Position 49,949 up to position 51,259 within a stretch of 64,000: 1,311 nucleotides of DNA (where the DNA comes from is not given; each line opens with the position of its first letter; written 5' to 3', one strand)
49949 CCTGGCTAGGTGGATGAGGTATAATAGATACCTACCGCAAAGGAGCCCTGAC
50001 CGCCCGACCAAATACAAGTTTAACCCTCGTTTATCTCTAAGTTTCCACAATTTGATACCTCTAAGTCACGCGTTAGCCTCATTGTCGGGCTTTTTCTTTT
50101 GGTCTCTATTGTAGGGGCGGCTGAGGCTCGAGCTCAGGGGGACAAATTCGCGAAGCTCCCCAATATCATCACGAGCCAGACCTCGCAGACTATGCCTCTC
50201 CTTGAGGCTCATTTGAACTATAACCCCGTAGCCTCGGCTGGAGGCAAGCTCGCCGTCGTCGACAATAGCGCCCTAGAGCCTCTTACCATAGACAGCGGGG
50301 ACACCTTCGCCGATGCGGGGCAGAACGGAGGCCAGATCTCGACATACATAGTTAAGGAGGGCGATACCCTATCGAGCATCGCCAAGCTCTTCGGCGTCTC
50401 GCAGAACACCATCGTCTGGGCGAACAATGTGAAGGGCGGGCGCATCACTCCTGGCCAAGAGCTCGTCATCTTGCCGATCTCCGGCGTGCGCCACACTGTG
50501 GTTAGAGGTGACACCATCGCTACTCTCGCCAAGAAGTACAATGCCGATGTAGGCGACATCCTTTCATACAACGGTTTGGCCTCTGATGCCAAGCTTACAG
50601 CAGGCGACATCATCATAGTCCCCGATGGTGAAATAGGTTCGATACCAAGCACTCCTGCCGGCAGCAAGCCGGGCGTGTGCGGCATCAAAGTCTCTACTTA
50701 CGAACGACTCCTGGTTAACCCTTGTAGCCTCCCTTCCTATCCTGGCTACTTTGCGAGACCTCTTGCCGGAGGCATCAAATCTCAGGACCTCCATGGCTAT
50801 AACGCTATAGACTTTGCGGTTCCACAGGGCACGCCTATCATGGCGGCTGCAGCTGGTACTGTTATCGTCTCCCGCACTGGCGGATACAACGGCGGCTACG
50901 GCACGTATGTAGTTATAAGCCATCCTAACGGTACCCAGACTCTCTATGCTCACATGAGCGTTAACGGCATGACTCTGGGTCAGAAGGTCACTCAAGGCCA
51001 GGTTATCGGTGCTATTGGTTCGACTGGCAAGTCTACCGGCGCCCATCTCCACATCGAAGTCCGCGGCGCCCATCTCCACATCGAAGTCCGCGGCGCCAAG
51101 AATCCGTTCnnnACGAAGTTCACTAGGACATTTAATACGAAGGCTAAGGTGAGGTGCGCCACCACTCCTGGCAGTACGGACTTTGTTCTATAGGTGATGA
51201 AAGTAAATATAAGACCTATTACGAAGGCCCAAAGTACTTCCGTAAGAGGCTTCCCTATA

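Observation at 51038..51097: In-frame perfect 27-bp tandem duplication of the M23 peptidase active-site motif (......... x2)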

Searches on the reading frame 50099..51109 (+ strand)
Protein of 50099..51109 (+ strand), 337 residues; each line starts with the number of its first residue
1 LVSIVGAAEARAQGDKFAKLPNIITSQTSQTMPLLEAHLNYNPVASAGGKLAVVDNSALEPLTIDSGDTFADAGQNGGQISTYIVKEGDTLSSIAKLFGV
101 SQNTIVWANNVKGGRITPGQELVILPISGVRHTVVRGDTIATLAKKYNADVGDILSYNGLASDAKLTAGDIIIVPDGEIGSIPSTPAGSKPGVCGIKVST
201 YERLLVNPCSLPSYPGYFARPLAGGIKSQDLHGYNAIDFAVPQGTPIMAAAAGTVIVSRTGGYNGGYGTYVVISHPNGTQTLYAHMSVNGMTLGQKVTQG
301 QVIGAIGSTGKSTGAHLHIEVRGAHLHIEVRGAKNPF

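Call 4: search_protein_families(library=pfam, proteins=[window:50099-51109:+], max_evalue=0.01)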
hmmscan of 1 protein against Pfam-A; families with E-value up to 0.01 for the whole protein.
window:50099-51109:+ (337 aa): 7 families
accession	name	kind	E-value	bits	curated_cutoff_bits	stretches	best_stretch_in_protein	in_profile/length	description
PF01551.29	Peptidase_M23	-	7.2e-28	97.1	28.7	1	235-325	4-91/96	Peptidase family M23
PF01476.26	LysM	-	2.5e-26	91.8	20.9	2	83-124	1-42/43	LysM domain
PF23473.1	LysM3_LYK4_5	-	3.4e-13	49.9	29.3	1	82-118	4-40/48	LYK4/5 LysM3 domain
PF23446.1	LysM1_NFP_LYK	-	3.6e-07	31.4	36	1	89-127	16-55/60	NFP/LYK LysM1 domain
PF23462.1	LysM3_NFP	-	1.2e-05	26.1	28.1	0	82-111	4-33/48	NFP LysM3 domain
PF23577.1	LysM_RLK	-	0.0044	17.5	27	0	82-103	2-23/44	LysM domain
PF12116.14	SpoIIID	-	0.0085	16.6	27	0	79-105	10-36/82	Stage III sporulation protein D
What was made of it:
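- On Peptidase family M23 (PF01551): 97.1 bits against a cut-off of 28.7, residues 235-325 (call 4).
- On LysM peptidoglycan-binding domain (PF01476): Two stretches, 91.8 bits against a cut-off of 20.9 (call 4).
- Checked: Pfam finds two LysM domains and Peptidase_M23 (97.1 bits against a cut-off of 28.7) (call 4).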

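Call 7: find_homologous_proteins(query=window:50099-51109:+, max_evalue=1e-10)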
Query window:50099-51109:+ (337 aa): 5483 proteins with E <= 1e-10 among 8000 candidates; the best 120 are listed.
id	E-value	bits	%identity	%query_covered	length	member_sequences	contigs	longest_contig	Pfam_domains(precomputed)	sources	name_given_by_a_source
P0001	3.3e-217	738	100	100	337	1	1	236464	PF01551.30,PF23446.2,PF01476.27,PF23462.2,PF23473.2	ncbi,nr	ncbi:M23 family metallopeptidase [Candidatus Parcubacteria bacterium]|nr:M23 family metallopeptidase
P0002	3.1e-124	432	62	97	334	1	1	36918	PF01551.30,PF23446.2,PF01476.27,PF23473.2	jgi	jgi:LysM repeat protein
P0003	2.2e-122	426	59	98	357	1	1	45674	PF01551.30,PF23446.2,PF01476.27,PF23473.2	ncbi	-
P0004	2.5e-121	423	60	98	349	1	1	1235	PF01551.30,PF23446.2,PF01476.27,PF23462.2,PF23473.2,PF23577.2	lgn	-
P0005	5.0e-121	422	59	97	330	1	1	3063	PF01551.30,PF23446.2,PF01476.27,PF23462.2,PF23473.2,PF23577.2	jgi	jgi:LysM repeat protein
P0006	7.5e-121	421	59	97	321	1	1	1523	PF01551.30,PF23446.2,PF01476.27,PF23462.2,PF23473.2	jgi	jgi:LysM repeat protein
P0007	3.9e-120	419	60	94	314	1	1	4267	PF01551.30,PF23446.2,PF01476.27,PF23462.2,PF23473.2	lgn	-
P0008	7.5e-119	415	66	91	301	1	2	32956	PF01551.30,PF23446.2,PF01476.27,PF23473.2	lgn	-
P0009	8.5e-119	414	61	99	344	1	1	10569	PF01551.30,PF23446.2,PF01476.27,PF23462.2,PF23473.2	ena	-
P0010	4.5e-118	412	60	100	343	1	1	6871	PF01551.30,PF23446.2,PF01476.27,PF23473.2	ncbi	-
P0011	1.7e-117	410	59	98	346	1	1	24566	PF01551.30,PF23446.2,PF01476.27,PF23473.2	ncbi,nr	ncbi:MAG: hypothetical protein JWN50_823 [Parcubacteria group bacterium]|nr:hypothetical protein [Pa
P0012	2.0e-116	407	57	100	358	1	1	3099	PF01551.30,PF23446.2,PF01476.27,PF23462.2,PF23473.2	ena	-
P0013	2.6e-116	406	61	91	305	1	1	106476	PF01551.30,PF23446.2,PF01476.27,PF23473.2,PF23577.2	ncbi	-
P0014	2.5e-114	400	59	97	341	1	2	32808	PF01551.30,PF23446.2,PF01476.27,PF23473.2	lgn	-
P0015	9.0e-113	395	61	91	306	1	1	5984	PF01551.30,PF23446.2,PF01476.27,PF23473.2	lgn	-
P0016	1.1e-111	391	57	97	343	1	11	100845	PF01551.30,PF23446.2,PF01476.27,PF23473.2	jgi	jgi:LysM repeat protein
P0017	1.5e-110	387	56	98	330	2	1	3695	PF01551.30,PF23446.2,PF01476.27,PF23473.2,PF23577.2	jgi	-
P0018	2.7e-110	386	56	100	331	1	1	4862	PF01551.30,PF23446.2,PF01476.27,PF23473.2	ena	-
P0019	2.2e-109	383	58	98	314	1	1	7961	PF01551.30,PF01476.27,PF23462.2,PF23473.2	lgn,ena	-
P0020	3.4e-109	383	54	97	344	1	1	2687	PF01551.30,PF23446.2,PF01476.27,PF23462.2,PF23473.2,PF23577.2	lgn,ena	-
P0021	4.0e-109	383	57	100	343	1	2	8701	PF01551.30,PF23446.2,PF01476.27,PF23462.2,PF23473.2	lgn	-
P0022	1.8e-108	381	56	99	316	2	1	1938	PF01551.30,PF23446.2,PF01476.27,PF23473.2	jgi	-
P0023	1.4e-107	378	54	100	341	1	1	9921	PF01551.30,PF23446.2,PF01476.27,PF23462.2,PF23473.2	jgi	jgi:LysM repeat protein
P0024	2.1e-107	377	65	79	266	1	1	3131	PF01551.30,PF23446.2,PF01476.27,PF23473.2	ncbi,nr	ncbi:peptidoglycan DD-metalloendopeptidase family protein, partial [Candidatus Parcubacteria bacteri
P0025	9.3e-107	375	56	98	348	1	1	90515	PF01551.30,PF23446.2,PF01476.27,PF23473.2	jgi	jgi:LysM repeat protein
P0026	1.0e-106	375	55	100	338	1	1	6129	PF01551.30,PF23446.2,PF01476.27,PF23473.2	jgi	jgi:murein DD-endopeptidase MepM/ murein hydrolase activator NlpD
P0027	2.8e-106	373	58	98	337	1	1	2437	PF01551.30,PF23446.2,PF01476.27,PF23473.2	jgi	jgi:LysM repeat protein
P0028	5.3e-106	372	54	100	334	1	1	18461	PF01551.30,PF23446.2,PF01476.27,PF23473.2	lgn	-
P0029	1.1e-105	371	59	91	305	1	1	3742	PF01551.30,PF23446.2,PF01476.27,PF23473.2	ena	-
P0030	3.4e-105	370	57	98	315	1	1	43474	PF01551.30,PF23446.2,PF01476.27,PF23473.2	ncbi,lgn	ncbi:MAG: M23 family metallopeptidase [Patescibacteria group bacterium]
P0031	3.6e-105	370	56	100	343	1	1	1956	PF01551.30,PF23446.2,PF01476.27,PF23473.2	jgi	jgi:LysM repeat protein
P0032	6.5e-105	369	55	98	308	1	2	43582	PF01551.30,PF23446.2,PF01476.27,PF23473.2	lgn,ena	-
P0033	6.6e-105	369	55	98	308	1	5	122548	PF01551.30,PF23446.2,PF01476.27,PF23473.2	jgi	-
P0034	3.0e-104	367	57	97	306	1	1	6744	PF01551.30,PF23446.2,PF01476.27,PF23473.2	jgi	-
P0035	3.6e-104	366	55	100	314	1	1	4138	PF01551.30,PF23446.2,PF01476.27,PF23473.2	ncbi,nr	ncbi:peptidoglycan DD-metalloendopeptidase family protein [Candidatus Parcubacteria bacterium]|nr:pe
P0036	3.7e-104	366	52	100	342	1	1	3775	PF01551.30,PF23446.2,PF01476.27,PF23473.2,PF23577.2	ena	-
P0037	6.4e-104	366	56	95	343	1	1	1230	PF01551.30,PF23446.2,PF01476.27,PF23473.2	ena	-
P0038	3.7e-103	363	55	98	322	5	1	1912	PF01551.30,PF23446.2,PF01476.27,PF23473.2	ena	-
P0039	4.0e-103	363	53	100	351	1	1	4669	PF01551.30,PF23446.2,PF01476.27,PF23473.2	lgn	-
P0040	1.2e-102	361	57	96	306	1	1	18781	PF01551.30,PF23446.2,PF01476.27,PF23462.2,PF23473.2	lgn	-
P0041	1.4e-101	358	54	100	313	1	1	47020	PF01551.30,PF23446.2,PF01476.27,PF23473.2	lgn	-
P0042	1.7e-101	358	57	98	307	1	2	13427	PF01551.30,PF23446.2,PF01476.27,PF23462.2,PF23473.2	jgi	jgi:LysM repeat protein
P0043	2.6e-101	357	56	96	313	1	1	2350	PF01551.30,PF01476.27,PF23462.2,PF23473.2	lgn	-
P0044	7.5e-101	355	56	96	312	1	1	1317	PF01551.30,PF23446.2,PF01476.27,PF23462.2,PF23473.2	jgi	jgi:LysM repeat protein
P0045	9.0e-101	355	54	100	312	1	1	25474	PF01551.30,PF23446.2,PF01476.27,PF23462.2,PF23473.2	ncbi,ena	-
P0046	1.1e-100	355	56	94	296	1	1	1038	PF01551.30,PF23446.2,PF01476.27,PF23473.2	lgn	-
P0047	1.4e-100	355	53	100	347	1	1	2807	PF01551.30,PF23446.2,PF01476.27,PF23473.2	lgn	-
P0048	1.6e-100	354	58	93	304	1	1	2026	PF01551.30,PF01476.27,PF23473.2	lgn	-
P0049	2.0e-100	354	52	100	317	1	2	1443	PF01551.30,PF23446.2,PF01476.27,PF23473.2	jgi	jgi:murein DD-endopeptidase MepM/ murein hydrolase activator NlpD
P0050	2.2e-100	354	60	91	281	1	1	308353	PF01551.30,PF23446.2,PF01476.27,PF23473.2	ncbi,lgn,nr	ncbi:MAG: putative rane bound lytic murein transglycosylase [Parcubacteria group bacterium]|nr:putat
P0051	2.9e-100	353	54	97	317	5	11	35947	PF01551.30,PF23446.2,PF01476.27,PF23473.2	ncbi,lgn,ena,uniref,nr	ncbi:MAG: hypothetical protein A3C62_00370 [Candidatus Zambryskibacteria bacterium RIFCSPHIGHO2_02_F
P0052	3.3e-100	353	53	97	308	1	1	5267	PF01551.30,PF01476.27,PF23473.2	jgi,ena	-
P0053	3.4e-100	353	55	97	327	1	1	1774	PF01551.30,PF23446.2,PF01476.27,PF23473.2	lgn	-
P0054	3.6e-100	353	56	97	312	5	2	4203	PF01551.30,PF23446.2,PF01476.27,PF23473.2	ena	-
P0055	4.6e-100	353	57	94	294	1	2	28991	PF01551.30,PF01476.27,PF23473.2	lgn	-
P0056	7.2e-100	352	55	98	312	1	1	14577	PF01551.30,PF23446.2,PF01476.27,PF23473.2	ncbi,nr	ncbi:MAG: M23 family metallopeptidase [bacterium]|nr:M23 family metallopeptidase [bacterium]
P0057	9.2e-100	352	54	99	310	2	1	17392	PF01551.30,PF23446.2,PF01476.27,PF23462.2,PF23473.2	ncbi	ncbi:MAG: peptidoglycan DD-metalloendopeptidase family protein [Patescibacteria group bacterium]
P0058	1.0e-99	352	53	97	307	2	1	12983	PF01551.30,PF01476.27,PF23473.2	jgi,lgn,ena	-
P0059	1.2e-99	352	54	97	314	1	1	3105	PF01551.30,PF23446.2,PF01476.27,PF23473.2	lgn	-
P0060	1.2e-99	351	55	97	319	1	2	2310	PF01551.30,PF01476.27,PF23473.2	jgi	jgi:murein DD-endopeptidase MepM/ murein hydrolase activator NlpD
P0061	1.2e-99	351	55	98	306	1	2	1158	PF01551.30,PF23446.2,PF01476.27,PF23473.2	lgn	-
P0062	1.4e-99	351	56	91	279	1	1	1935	PF01551.30,PF23446.2,PF01476.27,PF23473.2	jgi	jgi:LysM repeat protein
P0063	1.4e-99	351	58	94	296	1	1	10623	PF01551.30,PF01476.27,PF23473.2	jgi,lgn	-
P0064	1.5e-99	351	52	97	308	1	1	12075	PF01551.30,PF01476.27,PF23473.2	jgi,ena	-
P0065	1.6e-99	351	57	91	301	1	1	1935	PF01551.30,PF23446.2,PF01476.27,PF23473.2,PF23577.2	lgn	-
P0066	1.7e-99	351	55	98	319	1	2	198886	PF01551.30,PF23446.2,PF01476.27,PF23473.2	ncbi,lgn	-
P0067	2.4e-99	350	56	97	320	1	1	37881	PF01551.30,PF01476.27,PF23473.2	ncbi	-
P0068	2.4e-99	350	53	100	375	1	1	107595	PF01551.30,PF23446.2,PF01476.27,PF23473.2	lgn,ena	-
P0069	3.2e-99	350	53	97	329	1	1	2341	PF01551.30,PF23446.2,PF01476.27,PF23473.2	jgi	jgi:murein DD-endopeptidase MepM/ murein hydrolase activator NlpD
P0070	3.7e-99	350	53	97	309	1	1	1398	PF01551.30,PF23446.2,PF01476.27,PF23473.2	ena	-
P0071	4.3e-99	350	53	99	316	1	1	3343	PF01551.30,PF23446.2,PF01476.27,PF23473.2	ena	-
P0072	5.0e-99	349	54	100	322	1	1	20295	PF01551.30,PF23446.2,PF01476.27,PF23462.2,PF23473.2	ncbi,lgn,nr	ncbi:MAG: hypothetical protein JWL80_48 [Parcubacteria group bacterium]|nr:hypothetical protein [Par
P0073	5.1e-99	349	51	99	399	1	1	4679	PF01551.30,PF23446.2,PF01476.27,PF23473.2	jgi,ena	jgi:LysM repeat protein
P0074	5.9e-99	349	56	94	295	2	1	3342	PF01551.30,PF23446.2,PF01476.27,PF23462.2,PF23473.2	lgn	-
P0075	7.6e-99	349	56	94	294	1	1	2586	PF01551.30,PF01476.27,PF23473.2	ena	-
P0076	8.2e-99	349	53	97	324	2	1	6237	PF01551.30,PF23446.2,PF01476.27,PF23462.2,PF23473.2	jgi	jgi:murein DD-endopeptidase MepM/ murein hydrolase activator NlpD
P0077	9.2e-99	349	53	98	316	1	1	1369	PF01551.30,PF23446.2,PF01476.27,PF23462.2,PF23473.2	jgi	-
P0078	9.8e-99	348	52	97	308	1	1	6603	PF01551.30,PF01476.27,PF23473.2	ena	-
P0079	1.2e-98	348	57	92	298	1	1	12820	PF01551.30,PF23446.2,PF01476.27,PF23462.2,PF23473.2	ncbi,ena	-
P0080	1.3e-98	348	55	97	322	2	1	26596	PF01551.30,PF23446.2,PF01476.27,PF23462.2,PF23473.2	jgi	-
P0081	1.6e-98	348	58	91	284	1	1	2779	PF01551.30,PF23446.2,PF01476.27,PF23462.2,PF23473.2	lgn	-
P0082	2.1e-98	347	55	97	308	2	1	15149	PF01551.30,PF23446.2,PF01476.27,PF23473.2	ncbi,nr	ncbi:MAG: peptidoglycan DD-metalloendopeptidase family protein [Candidatus Zambryskibacteria bacteri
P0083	2.3e-98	347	55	98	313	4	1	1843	PF01551.30,PF01476.27,PF23473.2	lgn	-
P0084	2.5e-98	347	56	97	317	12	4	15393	PF01551.30,PF23446.2,PF01476.27,PF23473.2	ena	-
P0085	2.7e-98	347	53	100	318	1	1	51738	PF01551.30,PF23446.2,PF01476.27,PF23462.2,PF23473.2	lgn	-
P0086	2.8e-98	347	56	91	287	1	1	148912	PF01551.30,PF23446.2,PF01476.27,PF23473.2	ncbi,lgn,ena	-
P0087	2.8e-98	347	59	91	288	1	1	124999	PF01551.30,PF23446.2,PF01476.27,PF23473.2,PF23577.2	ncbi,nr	ncbi:M23 family metallopeptidase [Candidatus Parcubacteria bacterium]|nr:M23 family metallopeptidase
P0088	3.3e-98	347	56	95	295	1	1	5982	PF01551.30,PF23446.2,PF01476.27,PF23462.2,PF23473.2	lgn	-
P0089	3.6e-98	347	57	92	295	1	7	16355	PF01551.30,PF23446.2,PF01476.27,PF23462.2,PF23473.2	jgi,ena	-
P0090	4.6e-98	346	55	96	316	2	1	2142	PF01551.30,PF23446.2,PF01476.27,PF23462.2,PF23473.2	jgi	jgi:LysM repeat protein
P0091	5.4e-98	346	55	98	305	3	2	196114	PF01551.30,PF01476.27,PF23473.2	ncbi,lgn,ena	-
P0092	6.4e-98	346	53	98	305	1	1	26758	PF01551.30,PF23446.2,PF01476.27,PF23462.2,PF23473.2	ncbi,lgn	ncbi:MAG: M23 family metallopeptidase [Parcubacteria group bacterium]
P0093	6.8e-98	346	57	94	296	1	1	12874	PF01551.30,PF23446.2,PF01476.27,PF23462.2,PF23473.2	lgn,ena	-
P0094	7.1e-98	346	59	89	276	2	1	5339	PF01551.30,PF23446.2,PF01476.27,PF23462.2,PF23473.2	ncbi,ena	-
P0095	8.3e-98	345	58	92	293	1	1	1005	PF01551.30,PF01476.27,PF23473.2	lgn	-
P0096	1.2e-97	345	53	98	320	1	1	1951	PF01551.30,PF01476.27,PF23473.2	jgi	jgi:LysM repeat protein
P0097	1.3e-97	345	54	95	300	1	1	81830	PF01551.30,PF01476.27,PF23473.2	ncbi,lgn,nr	ncbi:MAG: M23 family metallopeptidase [bacterium]|nr:M23 family metallopeptidase [bacterium]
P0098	1.4e-97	345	54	96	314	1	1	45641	PF01551.30,PF23446.2,PF01476.27,PF23462.2,PF23473.2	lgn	-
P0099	1.5e-97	345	55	96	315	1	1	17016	PF01551.30,PF01476.27,PF23473.2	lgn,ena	-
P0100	1.5e-97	345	58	91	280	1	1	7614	PF01551.30,PF23446.2,PF01476.27,PF23462.2,PF23473.2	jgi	jgi:murein DD-endopeptidase MepM/ murein hydrolase activator NlpD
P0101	1.8e-97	344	57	92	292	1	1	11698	PF01551.30,PF23446.2,PF01476.27,PF23462.2,PF23473.2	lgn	-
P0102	1.8e-97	344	54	100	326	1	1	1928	PF01551.30,PF23446.2,PF01476.27,PF23473.2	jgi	jgi:LysM repeat protein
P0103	1.9e-97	344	50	98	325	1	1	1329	PF01551.30,PF23446.2,PF01476.27,PF23473.2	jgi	jgi:LysM repeat protein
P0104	2.0e-97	344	54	97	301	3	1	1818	PF01551.30,PF23446.2,PF01476.27,PF23462.2,PF23473.2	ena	-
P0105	2.1e-97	344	54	97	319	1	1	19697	PF01551.30,PF23446.2,PF01476.27,PF23462.2,PF23473.2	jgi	jgi:LysM repeat protein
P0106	2.6e-97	344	57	91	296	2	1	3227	PF01551.30,PF23446.2,PF01476.27,PF23473.2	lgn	-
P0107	2.7e-97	344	53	96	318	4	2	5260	PF01551.30,PF23446.2,PF01476.27,PF23462.2,PF23473.2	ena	-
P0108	2.8e-97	344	53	98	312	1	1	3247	PF01551.30,PF01476.27,PF23473.2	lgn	-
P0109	3.3e-97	343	56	94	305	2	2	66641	PF01551.30,PF23446.2,PF01476.27,PF23473.2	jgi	jgi:LysM repeat protein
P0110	3.7e-97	343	54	100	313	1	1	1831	PF01551.30,PF23446.2,PF01476.27,PF23462.2,PF23473.2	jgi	jgi:LysM repeat protein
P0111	3.8e-97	343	53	98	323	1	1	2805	PF01551.30,PF23446.2,PF01476.27,PF23462.2,PF23473.2,PF23577.2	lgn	-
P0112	3.9e-97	343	56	97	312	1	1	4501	PF01551.30,PF23446.2,PF01476.27,PF23473.2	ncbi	-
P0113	4.4e-97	343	56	92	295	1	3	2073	PF01551.30,PF23446.2,PF01476.27,PF23462.2,PF23473.2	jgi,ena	-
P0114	4.9e-97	343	58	94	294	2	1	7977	PF01551.30,PF23446.2,PF01476.27,PF23462.2,PF23473.2,PF23577.2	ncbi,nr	ncbi:MAG: hypothetical protein A3G05_00535 [Candidatus Zambryskibacteria bacterium RIFCSPLOWO2_12_FU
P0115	5.0e-97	343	58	92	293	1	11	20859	PF01551.30,PF01476.27,PF23473.2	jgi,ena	-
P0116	5.4e-97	343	53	97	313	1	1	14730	PF01551.30,PF23446.2,PF01476.27,PF23473.2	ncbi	-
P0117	5.5e-97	343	55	98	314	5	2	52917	PF01551.30,PF23446.2,PF01476.27,PF23462.2,PF23473.2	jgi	-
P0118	5.6e-97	343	50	100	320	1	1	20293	PF01551.30,PF23446.2,PF01476.27,PF23473.2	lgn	-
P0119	6.5e-97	342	54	97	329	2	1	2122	PF01551.30,PF23446.2,PF01476.27,PF23473.2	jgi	jgi:murein DD-endopeptidase MepM/ murein hydrolase activator NlpD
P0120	6.9e-97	342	52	99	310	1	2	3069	PF01551.30,PF23446.2,PF01476.27,PF23473.2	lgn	-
